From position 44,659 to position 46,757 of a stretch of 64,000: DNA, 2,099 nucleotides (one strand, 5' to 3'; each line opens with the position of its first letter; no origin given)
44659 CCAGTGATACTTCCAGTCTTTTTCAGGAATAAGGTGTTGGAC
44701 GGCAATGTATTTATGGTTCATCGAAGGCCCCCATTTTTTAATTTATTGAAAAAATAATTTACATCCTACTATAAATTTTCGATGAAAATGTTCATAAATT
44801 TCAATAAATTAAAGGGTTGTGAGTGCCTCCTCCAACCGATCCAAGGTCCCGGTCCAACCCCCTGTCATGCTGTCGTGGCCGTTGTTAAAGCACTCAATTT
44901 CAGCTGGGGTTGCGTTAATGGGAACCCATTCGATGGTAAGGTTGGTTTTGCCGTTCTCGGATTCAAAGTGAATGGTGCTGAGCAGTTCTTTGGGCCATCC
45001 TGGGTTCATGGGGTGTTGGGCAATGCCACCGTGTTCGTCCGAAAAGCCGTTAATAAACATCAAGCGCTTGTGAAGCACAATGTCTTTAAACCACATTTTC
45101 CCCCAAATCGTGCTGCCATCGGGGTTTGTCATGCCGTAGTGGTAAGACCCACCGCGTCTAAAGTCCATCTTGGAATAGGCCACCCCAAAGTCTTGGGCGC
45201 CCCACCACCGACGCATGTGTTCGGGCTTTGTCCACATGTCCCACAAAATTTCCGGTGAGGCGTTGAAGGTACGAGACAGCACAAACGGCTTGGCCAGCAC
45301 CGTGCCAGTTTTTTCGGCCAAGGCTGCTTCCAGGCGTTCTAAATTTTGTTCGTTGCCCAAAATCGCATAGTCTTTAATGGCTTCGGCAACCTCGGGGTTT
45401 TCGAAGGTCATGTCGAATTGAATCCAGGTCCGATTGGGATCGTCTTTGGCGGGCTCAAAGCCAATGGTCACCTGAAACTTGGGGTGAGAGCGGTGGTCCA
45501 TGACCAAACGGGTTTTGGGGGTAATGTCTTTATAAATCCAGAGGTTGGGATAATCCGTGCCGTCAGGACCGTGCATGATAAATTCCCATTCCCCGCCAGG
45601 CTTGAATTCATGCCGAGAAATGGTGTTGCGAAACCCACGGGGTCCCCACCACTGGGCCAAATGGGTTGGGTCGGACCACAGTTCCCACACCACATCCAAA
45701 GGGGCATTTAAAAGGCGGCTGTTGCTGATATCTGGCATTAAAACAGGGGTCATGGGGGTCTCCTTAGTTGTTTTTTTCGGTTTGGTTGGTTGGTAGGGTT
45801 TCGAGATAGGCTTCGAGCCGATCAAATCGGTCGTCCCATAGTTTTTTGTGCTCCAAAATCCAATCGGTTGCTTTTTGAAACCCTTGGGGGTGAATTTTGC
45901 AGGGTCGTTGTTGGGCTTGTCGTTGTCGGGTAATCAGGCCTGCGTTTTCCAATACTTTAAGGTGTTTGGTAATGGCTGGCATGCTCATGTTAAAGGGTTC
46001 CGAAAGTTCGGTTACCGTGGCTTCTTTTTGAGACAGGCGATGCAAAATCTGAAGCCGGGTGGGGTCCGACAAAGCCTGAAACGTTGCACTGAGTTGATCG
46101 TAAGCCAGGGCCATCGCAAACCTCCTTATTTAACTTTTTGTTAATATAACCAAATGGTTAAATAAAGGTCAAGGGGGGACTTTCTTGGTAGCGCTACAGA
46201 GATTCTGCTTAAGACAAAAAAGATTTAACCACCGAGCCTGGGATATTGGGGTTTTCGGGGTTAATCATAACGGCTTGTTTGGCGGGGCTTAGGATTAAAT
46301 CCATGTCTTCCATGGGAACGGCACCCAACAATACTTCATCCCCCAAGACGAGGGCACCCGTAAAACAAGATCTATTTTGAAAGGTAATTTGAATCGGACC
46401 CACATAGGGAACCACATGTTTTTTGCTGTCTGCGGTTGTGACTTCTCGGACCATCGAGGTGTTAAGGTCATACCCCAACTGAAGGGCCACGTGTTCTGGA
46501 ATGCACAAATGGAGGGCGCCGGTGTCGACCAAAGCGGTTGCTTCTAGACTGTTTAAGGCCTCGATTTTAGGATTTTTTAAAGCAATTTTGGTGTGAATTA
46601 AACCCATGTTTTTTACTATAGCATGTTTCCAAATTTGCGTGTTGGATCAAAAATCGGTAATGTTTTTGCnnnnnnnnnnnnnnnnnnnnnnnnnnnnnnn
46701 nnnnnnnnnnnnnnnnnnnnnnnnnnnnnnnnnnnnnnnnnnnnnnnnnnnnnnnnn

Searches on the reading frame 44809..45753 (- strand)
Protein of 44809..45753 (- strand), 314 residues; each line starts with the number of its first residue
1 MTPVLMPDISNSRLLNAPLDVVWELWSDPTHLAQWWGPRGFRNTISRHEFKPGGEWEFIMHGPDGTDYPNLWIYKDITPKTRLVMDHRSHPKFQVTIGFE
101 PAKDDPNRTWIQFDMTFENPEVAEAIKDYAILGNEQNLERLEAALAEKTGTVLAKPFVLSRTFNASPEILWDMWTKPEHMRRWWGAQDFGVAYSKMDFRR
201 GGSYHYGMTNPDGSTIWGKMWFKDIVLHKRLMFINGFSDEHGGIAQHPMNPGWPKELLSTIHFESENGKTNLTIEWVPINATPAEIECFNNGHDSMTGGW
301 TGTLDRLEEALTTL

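Call 26: find_homologous_proteins(query=window:44809-45753:-, max_evalue=1e-10)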
Query window:44809-45753:- (314 aa): 2849 proteins with E <= 1e-10 among 4352 candidates; the best 120 are listed.
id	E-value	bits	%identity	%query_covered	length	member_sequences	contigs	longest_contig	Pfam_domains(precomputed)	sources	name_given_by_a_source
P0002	2.7e-222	755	100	100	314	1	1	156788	PF08327.18,PF10604.16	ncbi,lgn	ncbi:MAG: SRPBCC family protein [Candidatus Margulisiibacteriota bacterium]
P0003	8.2e-150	517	70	99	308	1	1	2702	PF08327.18,PF10604.16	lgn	-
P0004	6.9e-142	491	65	98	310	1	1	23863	PF08327.18,PF10604.16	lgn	-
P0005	3.9e-138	478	66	97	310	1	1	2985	PF08327.18,PF10604.16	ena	-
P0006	9.7e-138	477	64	99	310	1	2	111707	PF08327.18,PF10604.16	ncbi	-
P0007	1.7e-119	417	39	99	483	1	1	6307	PF08327.18,PF10604.16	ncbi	-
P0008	3.1e-117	410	57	97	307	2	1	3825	PF08327.18,PF10604.16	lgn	-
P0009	6.6e-116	405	54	96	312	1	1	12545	PF08327.18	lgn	-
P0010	1.1e-111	391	45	96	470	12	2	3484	PF08327.18,PF10604.16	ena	-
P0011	3.7e-109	383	47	99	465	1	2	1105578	PF08327.18,PF10604.16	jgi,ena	jgi:uncharacterized protein YndB with AHSA1/START domain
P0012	7.7e-107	376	45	97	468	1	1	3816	PF08327.18,PF10604.16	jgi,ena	-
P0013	2.3e-105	371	45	98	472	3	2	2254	PF08327.18,PF03364.26,PF10604.16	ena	-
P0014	3.6e-105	370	35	99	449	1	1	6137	PF08327.18,PF10604.16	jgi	jgi:uncharacterized protein YndB with AHSA1/START domain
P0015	2.6e-104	367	41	98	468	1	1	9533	PF08327.18,PF10604.16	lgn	-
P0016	3.1e-104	367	46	98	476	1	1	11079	PF08327.18,PF03364.26,PF10604.16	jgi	jgi:uncharacterized protein YndB with AHSA1/START domain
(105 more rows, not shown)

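Call 28: find_encoding_contigs(protein=P0006, flank=10000, max_places=3)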
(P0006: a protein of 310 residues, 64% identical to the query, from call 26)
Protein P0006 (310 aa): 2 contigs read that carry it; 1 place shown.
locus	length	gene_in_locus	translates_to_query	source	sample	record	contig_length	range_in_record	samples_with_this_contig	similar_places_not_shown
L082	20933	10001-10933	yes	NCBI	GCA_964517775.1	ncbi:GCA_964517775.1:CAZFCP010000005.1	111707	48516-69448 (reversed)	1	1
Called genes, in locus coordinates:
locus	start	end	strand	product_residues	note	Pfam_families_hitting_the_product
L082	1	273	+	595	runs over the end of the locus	PF00270:DEAD, PF00271:Helicase_C, PF16124:RecQ_Zn_bind, PF09382:RQC, PF00570:HRDC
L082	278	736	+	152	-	PF01878:EVE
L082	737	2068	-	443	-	PF13173:AAA_14, PF13635:DUF4143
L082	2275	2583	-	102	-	-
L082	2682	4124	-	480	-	-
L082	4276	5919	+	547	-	PF00158:Sigma54_activat, PF14532:Sigma54_activ_2, PF07728:AAA_5 (weak), PF25601:AAA_lid_14 (faint), PF02954:HTH_8 (weak)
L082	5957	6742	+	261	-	-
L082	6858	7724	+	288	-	PF13557:Phenol_MetA_deg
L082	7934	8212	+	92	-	PF12844:HTH_19, PF13560:HTH_31 (weak), PF01381:HTH_3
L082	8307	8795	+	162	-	PF13181:TPR_8 (faint)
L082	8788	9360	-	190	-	PF28474:DUF8412, PF13376:OmdA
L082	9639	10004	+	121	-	PF12840:HTH_20, PF01022:HTH_5, PF01047:MarR (weak), PF12802:MarR_2 (weak)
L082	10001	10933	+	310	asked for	PF10604:Polyketide_cyc2 (faint), PF08327:AHSA1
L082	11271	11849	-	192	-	PF08818:DUF1801, PF13376:OmdA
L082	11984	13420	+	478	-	-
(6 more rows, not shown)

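Call 29: find_encoding_contigs(protein=P0004, flank=10000, max_places=3)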
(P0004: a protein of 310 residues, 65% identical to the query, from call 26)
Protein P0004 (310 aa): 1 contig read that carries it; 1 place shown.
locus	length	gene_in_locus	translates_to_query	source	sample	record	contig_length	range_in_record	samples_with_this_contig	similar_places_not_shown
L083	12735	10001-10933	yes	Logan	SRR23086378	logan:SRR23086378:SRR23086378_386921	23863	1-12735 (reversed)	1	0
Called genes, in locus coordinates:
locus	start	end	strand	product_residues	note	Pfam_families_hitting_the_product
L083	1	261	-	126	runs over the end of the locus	PF01850:PIN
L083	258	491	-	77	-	PF02604:PhdYeFM_antitox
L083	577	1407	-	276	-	PF08379:Bact_transglu_N, PF01841:Transglut_core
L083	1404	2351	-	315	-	PF04168:Alpha-E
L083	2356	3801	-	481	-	PF04174:CP_ATPgrasp_1, PF14403:CP_ATPgrasp_2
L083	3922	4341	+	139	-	-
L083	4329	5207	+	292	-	PF00497:SBP_bac_3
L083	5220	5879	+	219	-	PF00528:BPD_transp_1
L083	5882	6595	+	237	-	PF13191:AAA_16 (weak), PF00005:ABC_tran, PF13304:AAA_21 (faint)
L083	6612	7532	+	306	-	PF00126:HTH_1, PF03466:LysR_substrate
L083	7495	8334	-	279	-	PF00561:Abhydrolase_1, PF05057:DUF676 (faint), PF12146:Hydrolase_4, PF12697:Abhydrolase_6, PF03096:Ndr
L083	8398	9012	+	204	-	PF01386:Ribosomal_L25p, PF14693:Ribosomal_TL5_C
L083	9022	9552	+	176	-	PF00156:Pribosyltran (weak)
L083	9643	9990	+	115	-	PF12840:HTH_20, PF01022:HTH_5, PF01047:MarR (weak), PF12802:MarR_2 (weak), PF13601:HTH_34 (weak), PF14947:HTH_45 (faint)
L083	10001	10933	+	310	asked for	PF10604:Polyketide_cyc2 (faint), PF08327:AHSA1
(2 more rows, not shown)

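Call 93: search_protein_families(library=padloc, proteins=[window:44809-45753:-], max_evalue=0.01)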
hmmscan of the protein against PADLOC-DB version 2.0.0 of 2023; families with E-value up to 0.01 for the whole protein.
window:44809-45753:- (314 aa): 0 families

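Call 94: search_protein_families(library=pfam, proteins=[window:44809-45753:-], max_evalue=0.001)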
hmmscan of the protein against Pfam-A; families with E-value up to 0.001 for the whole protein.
window:44809-45753:- (314 aa): 2 families
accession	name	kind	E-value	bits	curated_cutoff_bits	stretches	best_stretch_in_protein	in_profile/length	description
PF08327.17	AHSA1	-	1e-48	165.1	22.1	2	164-311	1-124/125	Activator of Hsp90 ATPase homolog 1-like protein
PF10604.15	Polyketide_cyc2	-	6e-11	43.3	27.4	1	6-145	1-141/142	Polyketide cyclase / dehydrase and lipid transport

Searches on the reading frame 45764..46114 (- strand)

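Call 94: search_protein_families(library=pfam, proteins=[window:45764-46114:-], max_evalue=0.001)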
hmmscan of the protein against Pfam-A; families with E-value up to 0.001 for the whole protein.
window:45764-46114:- (116 aa): 11 families
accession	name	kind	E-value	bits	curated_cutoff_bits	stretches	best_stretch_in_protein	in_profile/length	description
PF01022.26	HTH_5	-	5.4e-15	55.4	22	1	17-62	1-46/47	Bacterial regulatory protein, arsR family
PF12840.13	HTH_20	-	1.2e-13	51.3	27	1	15-63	1-50/51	Helix-turn-helix domain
PF01047.28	MarR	-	2e-07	31.2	24.6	1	18-66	3-52/59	MarR family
PF12802.13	MarR_2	-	3.7e-07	30.7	27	1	18-69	5-58/61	MarR family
PF13601.12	HTH_34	-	4.8e-06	27.1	27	1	20-79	2-66/80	Winged helix DNA-binding domain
PF14947.12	HTH_45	-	6.2e-05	23.4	25.5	1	21-64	9-52/77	Winged helix-turn-helix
PF25212.1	HVO_A0114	-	7.3e-05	22.9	27.6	1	8-71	13-77/84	HVO_A0114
PF13412.12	HTH_24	-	7.6e-05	22.6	21.9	1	17-62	2-48/48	Winged helix-turn-helix DNA-binding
PF01978.25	TrmB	-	0.00013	22.1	25.6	1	27-68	18-59/68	Sugar-specific transcriptional regulator TrmB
PF08279.18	HTH_11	-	0.00019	21.7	25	1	20-60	2-44/55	HTH domain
PF01325.25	Fe_dep_repress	-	0.00064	20.3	26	0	28-62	19-53/60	Iron dependent repressor, N-terminal DNA binding domain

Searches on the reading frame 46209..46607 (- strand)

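Call 93: search_protein_families(library=padloc, proteins=[window:46209-46607:-], max_evalue=0.01)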
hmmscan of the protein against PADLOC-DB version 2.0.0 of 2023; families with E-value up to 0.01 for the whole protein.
window:46209-46607:- (132 aa): 2 families
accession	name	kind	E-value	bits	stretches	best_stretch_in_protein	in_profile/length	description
PDLC04693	PDC-M52B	-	0.0023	16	1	19-48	13-42/118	-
PDLC04692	PDC-M52B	-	0.0024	15.5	0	19-48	34-63/139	-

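Call 94: search_protein_families(library=pfam, proteins=[window:46209-46607:-], max_evalue=0.001)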
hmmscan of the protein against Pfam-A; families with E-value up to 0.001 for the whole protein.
window:46209-46607:- (132 aa): 2 families
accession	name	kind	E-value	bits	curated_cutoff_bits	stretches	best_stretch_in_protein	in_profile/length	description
PF13650.11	Asp_protease_2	-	2.8e-06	28.4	24.3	1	19-70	6-58/90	Aspartyl protease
PF13975.11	gag-asp_proteas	-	9e-06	26.6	28.2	1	19-68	6-56/92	gag-polyprotein putative aspartyl protease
